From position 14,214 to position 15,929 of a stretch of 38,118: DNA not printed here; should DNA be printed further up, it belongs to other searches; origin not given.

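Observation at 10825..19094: Ten same-strand envelope genes joining copper-chaperone and disulfide-bond machinery to a Tat-lipoprotein multicopper oxidase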

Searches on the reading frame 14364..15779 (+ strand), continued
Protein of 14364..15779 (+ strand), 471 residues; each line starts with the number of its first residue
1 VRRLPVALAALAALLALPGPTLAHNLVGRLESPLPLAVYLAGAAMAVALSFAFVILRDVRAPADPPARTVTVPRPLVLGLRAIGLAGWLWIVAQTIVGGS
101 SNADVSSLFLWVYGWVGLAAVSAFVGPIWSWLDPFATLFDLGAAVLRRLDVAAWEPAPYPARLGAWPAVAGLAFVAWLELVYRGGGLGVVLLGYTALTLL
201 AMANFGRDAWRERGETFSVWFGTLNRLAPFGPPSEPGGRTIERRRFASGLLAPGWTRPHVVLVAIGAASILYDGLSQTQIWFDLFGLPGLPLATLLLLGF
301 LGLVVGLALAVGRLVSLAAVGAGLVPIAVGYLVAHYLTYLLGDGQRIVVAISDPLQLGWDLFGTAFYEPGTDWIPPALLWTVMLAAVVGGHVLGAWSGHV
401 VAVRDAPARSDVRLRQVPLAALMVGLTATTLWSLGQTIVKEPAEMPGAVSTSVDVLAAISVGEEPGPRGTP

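Call 54: find_encoding_contigs(protein=P0271, flank=6000, max_places=2)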
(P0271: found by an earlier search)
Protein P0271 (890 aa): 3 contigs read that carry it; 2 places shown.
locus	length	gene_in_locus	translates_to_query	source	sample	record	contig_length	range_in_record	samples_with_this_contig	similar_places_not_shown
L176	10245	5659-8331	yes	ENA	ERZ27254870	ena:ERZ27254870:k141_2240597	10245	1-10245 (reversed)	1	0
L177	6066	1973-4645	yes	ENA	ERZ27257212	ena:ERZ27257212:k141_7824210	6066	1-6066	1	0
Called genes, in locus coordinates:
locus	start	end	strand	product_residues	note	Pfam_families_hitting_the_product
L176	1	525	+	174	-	?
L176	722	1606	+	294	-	PF02653:BPD_transp_2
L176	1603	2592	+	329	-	PF02653:BPD_transp_2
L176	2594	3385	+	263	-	PF00005:ABC_tran, PF13304:AAA_21 (faint)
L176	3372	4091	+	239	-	PF00005:ABC_tran, PF13304:AAA_21 (faint)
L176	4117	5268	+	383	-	-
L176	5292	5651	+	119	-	-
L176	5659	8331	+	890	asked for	-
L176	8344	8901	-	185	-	PF08241:Methyltransf_11 (weak), PF08242:Methyltransf_12 (faint), PF13489:Methyltransf_23 (weak), PF13847:Methyltransf_31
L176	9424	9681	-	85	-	PF13683:rve_3, PF13333:rve_2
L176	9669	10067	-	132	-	PF02041:Auxin_BP, PF00190:Cupin_1 (weak), PF02311:AraC_binding, PF07883:Cupin_2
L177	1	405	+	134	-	?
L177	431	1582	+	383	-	-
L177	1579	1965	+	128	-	-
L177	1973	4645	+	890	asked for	-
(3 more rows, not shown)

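Call 98: find_encoding_contigs(protein=P0122, flank=5000, max_places=2)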
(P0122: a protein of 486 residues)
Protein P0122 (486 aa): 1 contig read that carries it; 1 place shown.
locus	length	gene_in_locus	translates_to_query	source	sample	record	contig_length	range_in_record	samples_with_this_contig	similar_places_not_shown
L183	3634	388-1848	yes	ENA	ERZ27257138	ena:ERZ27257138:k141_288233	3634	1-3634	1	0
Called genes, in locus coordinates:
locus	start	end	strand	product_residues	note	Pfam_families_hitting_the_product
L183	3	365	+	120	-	?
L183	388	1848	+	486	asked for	-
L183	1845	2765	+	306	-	-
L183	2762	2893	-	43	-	-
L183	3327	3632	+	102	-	?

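Call 99: find_encoding_contigs(protein=P0220, flank=5000, max_places=2)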
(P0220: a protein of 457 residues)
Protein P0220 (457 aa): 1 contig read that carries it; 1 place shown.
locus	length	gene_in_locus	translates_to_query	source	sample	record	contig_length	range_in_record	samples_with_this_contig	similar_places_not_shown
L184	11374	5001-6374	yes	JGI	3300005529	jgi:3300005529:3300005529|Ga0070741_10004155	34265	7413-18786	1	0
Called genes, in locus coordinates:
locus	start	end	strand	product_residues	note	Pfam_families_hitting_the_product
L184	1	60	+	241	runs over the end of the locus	PF02683:DsbD_TM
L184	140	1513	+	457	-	PF04185:Phosphoesterase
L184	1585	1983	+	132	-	PF01127:Sdh_cyt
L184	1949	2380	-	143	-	PF02322:Cyt_bd_oxida_II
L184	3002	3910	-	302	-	PF01654:Cyt_bd_oxida_I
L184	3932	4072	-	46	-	-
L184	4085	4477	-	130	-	-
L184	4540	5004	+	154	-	-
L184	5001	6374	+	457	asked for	-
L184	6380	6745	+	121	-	PF18912:DZR_2 (faint), PF12773:DZR (faint)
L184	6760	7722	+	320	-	-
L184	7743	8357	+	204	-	PF11303:DUF3105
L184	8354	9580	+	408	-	PF13628:DUF4142 (weak), PF03713:DUF305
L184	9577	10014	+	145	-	-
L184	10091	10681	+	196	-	PF17248:DUF5317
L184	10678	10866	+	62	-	-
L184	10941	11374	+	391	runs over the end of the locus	PF24568:CC_PcsB (faint), PF01551:Peptidase_M23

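Call 103: list_cluster_members(proteins=[P0121, P0124, P0125, P0215, P0232, P0260, P0268, P0201, P0175, P0179])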
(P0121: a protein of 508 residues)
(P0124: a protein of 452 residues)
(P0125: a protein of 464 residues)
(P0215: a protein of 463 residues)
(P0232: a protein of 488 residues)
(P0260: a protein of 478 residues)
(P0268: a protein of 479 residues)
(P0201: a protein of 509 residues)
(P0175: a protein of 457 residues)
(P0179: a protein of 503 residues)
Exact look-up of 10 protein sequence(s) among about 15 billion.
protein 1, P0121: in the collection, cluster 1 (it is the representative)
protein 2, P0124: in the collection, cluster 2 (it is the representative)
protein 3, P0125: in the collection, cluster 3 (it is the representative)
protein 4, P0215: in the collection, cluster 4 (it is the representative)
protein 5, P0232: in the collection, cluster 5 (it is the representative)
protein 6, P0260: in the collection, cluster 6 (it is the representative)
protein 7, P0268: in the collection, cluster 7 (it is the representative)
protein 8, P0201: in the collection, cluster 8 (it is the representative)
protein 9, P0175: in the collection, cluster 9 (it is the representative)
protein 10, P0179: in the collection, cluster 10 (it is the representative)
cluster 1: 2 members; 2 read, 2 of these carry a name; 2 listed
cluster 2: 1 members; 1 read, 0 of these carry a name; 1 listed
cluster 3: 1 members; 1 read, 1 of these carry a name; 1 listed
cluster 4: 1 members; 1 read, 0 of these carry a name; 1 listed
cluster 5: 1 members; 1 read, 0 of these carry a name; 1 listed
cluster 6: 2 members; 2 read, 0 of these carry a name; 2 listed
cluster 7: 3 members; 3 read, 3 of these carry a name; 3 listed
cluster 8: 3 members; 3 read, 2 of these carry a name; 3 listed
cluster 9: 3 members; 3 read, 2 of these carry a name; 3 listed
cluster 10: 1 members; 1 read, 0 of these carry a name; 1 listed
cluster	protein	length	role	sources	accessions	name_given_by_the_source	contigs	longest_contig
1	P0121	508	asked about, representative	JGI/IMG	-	hypothetical protein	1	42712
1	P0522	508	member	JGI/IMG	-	hypothetical protein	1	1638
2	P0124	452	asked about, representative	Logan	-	-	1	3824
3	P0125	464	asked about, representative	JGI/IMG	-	hypothetical protein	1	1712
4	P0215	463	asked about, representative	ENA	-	-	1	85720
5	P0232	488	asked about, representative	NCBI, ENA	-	-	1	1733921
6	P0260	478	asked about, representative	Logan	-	-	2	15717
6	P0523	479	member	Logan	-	-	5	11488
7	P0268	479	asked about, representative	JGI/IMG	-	hypothetical protein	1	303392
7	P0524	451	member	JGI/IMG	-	hypothetical protein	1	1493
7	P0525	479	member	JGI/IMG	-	hypothetical protein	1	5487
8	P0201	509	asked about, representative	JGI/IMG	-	hypothetical protein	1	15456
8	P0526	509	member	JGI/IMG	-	hypothetical protein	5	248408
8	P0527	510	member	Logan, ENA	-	-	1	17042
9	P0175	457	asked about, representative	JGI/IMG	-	hypothetical protein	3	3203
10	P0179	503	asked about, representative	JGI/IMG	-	-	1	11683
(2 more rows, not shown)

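Call 104: find_encoding_contigs(protein=P0232, flank=7000, max_places=1)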
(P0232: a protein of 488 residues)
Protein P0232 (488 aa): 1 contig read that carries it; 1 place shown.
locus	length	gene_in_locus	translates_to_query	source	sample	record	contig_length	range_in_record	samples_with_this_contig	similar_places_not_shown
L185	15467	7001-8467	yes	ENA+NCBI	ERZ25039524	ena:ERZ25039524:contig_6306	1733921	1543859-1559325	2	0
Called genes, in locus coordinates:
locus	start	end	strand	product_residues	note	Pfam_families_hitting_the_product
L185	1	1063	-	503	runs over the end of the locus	PF01970:TctA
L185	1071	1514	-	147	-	PF07331:TctB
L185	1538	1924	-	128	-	PF02661:Fic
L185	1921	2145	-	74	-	-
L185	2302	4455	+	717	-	PF01642:MM_CoA_mutase, PF02310:B12-binding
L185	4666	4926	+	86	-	PF00583:Acetyltransf_1, PF13508:Acetyltransf_7, PF13673:Acetyltransf_10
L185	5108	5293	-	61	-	-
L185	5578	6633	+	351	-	-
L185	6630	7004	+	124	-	-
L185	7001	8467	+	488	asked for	-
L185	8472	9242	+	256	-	PF00378:ECH_1, PF16113:ECH_2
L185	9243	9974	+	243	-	PF00293:NUDIX (faint)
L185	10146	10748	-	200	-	PF00753:Lactamase_B, PF17778:WHD_BLACT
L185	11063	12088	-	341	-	PF08240:ADH_N, PF00107:ADH_zinc_N, PF13602:ADH_zinc_N_2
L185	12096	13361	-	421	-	PF00109:ketoacyl-synt, PF02801:Ketoacyl-synt_C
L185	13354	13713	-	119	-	-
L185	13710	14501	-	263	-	-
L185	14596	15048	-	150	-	PF07977:FabA, PF22818:ApeI-like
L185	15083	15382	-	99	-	PF00550:PP-binding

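Call 106: search_protein_families(library=pfam, proteins=[L082:7553-7972:+, L084:361-750:+, L176:5292-5651:+, L184:4540-5004:+, L185:6630-7004:+, L184:6760-7722:+, L184:7743-8357:+, L175:222-758:+, L175:758-2266:+, L185:5578-6633:+], max_evalue=1)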
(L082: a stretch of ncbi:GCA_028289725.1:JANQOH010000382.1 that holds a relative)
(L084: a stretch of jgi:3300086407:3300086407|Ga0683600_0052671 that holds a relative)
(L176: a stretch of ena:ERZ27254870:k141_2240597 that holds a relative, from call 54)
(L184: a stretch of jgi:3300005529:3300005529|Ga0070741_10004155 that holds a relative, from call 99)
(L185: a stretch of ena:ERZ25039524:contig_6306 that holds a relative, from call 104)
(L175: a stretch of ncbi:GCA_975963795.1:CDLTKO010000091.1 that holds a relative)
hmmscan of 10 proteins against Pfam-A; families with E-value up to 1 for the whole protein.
L082:7553-7972:+ (139 aa): 3 families
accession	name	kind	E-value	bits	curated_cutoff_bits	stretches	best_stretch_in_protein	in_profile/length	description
PF13473.12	Cupredoxin_1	-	0.00013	22.4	27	1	30-119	4-93/104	Cupredoxin-like domain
PF07732.21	Cu-oxidase_3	-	0.0043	17.5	21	1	53-107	19-73/119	Multicopper oxidase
PF07731.20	Cu-oxidase_2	-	0.054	13.7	20.4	1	63-100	33-72/137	Multicopper oxidase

L084:361-750:+ (129 aa): 4 families
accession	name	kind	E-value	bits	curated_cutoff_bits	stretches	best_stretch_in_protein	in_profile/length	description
PF13473.12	Cupredoxin_1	-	3e-07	30.8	27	1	39-126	15-104/104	Cupredoxin-like domain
PF25158.1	ABCA11_C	-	0.11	12.8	27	0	63-81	15-33/55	ABC transporter A family member 11-like, C-terminal domain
PF03633.20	Glyco_hydro_65C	-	0.15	12.3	22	1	60-86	33-58/62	Glycosyl hydrolase family 65, C-terminal domain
PF07732.21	Cu-oxidase_3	-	0.17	12.4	21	1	53-93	21-68/119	Multicopper oxidase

L176:5292-5651:+ (119 aa): 1 family
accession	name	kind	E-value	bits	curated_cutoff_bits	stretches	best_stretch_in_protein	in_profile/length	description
PF07731.20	Cu-oxidase_2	-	0.015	15.5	20.4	0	27-68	23-64/137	Multicopper oxidase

L184:4540-5004:+ (154 aa): 2 families
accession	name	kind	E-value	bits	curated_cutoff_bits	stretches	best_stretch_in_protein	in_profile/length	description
PF13473.12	Cupredoxin_1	-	0.0012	19.3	27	1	64-137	15-89/104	Cupredoxin-like domain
PF07731.20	Cu-oxidase_2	-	0.06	13.6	20.4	1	87-116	35-66/137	Multicopper oxidase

L185:6630-7004:+ (124 aa): 4 families
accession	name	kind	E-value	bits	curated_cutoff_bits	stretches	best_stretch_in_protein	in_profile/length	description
PF23956.1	DUF7285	-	0.056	14.5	27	1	20-111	17-106/112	Family of unknown function (DUF7285)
PF07731.20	Cu-oxidase_2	-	0.08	13.1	20.4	0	40-73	27-62/137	Multicopper oxidase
PF00285.26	Citrate_synt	-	0.11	11.9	27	1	14-74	202-254/357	Citrate synthase, C-terminal domain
PF13473.12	Cupredoxin_1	-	0.16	12.5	27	1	13-103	2-94/104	Cupredoxin-like domain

L184:6760-7722:+ (320 aa): 1 family
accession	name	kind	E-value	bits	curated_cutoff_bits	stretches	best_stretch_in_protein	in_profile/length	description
PF13098.12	Thioredoxin_2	-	0.22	12.3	27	1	216-272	3-60/104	Thioredoxin-like domain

L184:7743-8357:+ (204 aa): 3 families
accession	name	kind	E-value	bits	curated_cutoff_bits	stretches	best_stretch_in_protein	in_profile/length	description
PF11303.13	DUF3105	-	4.2e-45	153.4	25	1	74-198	1-130/130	Protein of unknown function (DUF3105)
PF04534.17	Herpes_UL56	-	0.025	14.5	25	1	5-108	74-185/197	Herpesvirus UL56 protein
PF09660.15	DUF2397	-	0.38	9.9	28.5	1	5-40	382-417/483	Protein of unknown function (DUF2397)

L175:222-758:+ (178 aa): 0 families

L175:758-2266:+ (502 aa): 2 families
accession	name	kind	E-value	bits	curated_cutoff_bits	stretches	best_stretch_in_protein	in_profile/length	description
PF12801.12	Fer4_5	-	1.3e-05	25.5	22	2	91-128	3-42/48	4Fe-4S binding domain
PF13237.11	Fer4_10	-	0.042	14.2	25.5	1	260-274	7-21/53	4Fe-4S dicluster domain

L185:5578-6633:+ (351 aa): 1 family
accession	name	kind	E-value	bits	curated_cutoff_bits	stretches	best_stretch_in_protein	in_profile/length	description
PF01966.28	HD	-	0.12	13.2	22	1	118-225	4-90/116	HD domain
